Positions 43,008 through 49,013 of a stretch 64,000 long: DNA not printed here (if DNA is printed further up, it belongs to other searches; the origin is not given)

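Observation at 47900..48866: TauD/TfdA-like Fe(II)/2-oxoglutarate dioxygenase domain fused to the C-terminus of an NRPS after a C domain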

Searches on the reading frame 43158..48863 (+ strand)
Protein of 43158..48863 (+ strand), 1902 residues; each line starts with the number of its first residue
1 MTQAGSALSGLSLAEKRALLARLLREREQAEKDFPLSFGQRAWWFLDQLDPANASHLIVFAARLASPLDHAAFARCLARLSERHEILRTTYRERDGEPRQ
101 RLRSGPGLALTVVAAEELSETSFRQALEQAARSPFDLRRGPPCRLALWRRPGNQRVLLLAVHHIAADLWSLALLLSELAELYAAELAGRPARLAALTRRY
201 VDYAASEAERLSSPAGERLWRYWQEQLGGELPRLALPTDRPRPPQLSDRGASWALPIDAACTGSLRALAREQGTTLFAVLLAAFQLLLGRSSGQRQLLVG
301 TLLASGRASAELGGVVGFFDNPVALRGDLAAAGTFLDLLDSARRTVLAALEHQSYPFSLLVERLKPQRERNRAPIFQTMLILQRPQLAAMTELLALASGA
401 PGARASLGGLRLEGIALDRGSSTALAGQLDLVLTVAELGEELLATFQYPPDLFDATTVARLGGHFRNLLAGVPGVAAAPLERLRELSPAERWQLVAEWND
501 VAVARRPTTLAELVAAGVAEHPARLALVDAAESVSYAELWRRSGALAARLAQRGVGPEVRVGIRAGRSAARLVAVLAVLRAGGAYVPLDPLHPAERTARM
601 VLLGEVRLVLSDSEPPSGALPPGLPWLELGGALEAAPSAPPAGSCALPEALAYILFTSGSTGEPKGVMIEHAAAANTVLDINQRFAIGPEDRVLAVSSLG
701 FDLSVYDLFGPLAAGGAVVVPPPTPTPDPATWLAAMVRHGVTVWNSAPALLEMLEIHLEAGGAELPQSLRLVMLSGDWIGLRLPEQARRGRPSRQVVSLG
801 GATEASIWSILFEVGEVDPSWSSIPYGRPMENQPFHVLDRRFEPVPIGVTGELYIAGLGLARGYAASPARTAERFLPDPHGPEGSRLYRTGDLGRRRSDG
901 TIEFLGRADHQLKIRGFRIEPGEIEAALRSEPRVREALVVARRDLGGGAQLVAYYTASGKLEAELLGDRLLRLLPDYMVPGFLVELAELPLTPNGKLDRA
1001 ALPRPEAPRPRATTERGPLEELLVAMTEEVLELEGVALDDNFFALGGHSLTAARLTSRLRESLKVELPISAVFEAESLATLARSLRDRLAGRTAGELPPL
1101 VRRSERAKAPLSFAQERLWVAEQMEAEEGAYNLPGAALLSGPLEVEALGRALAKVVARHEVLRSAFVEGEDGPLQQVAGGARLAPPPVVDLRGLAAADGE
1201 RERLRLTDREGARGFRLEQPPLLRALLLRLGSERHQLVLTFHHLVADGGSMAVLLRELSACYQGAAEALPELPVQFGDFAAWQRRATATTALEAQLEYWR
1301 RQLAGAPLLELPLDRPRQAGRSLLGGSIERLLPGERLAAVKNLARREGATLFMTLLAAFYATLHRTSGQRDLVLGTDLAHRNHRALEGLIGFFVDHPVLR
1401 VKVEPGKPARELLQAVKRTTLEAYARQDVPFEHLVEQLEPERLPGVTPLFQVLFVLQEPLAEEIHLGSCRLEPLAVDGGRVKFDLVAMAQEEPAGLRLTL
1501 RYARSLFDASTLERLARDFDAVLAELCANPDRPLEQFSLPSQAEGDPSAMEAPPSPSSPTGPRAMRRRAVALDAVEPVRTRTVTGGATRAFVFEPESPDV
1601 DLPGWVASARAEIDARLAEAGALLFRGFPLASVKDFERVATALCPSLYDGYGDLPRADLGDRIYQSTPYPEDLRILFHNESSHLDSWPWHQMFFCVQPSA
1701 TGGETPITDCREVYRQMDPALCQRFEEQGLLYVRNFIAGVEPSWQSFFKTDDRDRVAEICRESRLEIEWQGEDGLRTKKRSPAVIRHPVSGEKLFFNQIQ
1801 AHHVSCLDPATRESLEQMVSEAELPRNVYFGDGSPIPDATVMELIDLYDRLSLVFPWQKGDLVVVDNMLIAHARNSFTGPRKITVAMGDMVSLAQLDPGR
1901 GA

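Call 6: search_protein_families(library=pfam, proteins=[window:43158-48863:+], max_evalue=0.01)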
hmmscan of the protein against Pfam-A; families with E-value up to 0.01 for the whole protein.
window:43158-48863:+ (1902 aa): 5 families
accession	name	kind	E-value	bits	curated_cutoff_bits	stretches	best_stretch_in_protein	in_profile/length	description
PF00668.25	Condensation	-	1.6e-172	574.7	30.6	2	1107-1544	3-451/456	Condensation domain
PF00501.34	AMP-binding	-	2e-79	267.6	29.9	1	518-864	5-383/384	AMP-binding enzyme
PF02668.22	TauD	-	6.4e-45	154.6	27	1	1593-1886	9-266/267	Taurine catabolism dioxygenase TauD, TfdA family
PF00550.31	PP-binding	-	8.4e-13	48.8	20.8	1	1022-1083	2-65/67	Phosphopantetheine attachment site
PF13193.12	AMP-binding_C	-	3.8e-08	34.6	24.5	1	923-996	1-76/76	AMP-binding enzyme C-terminal domain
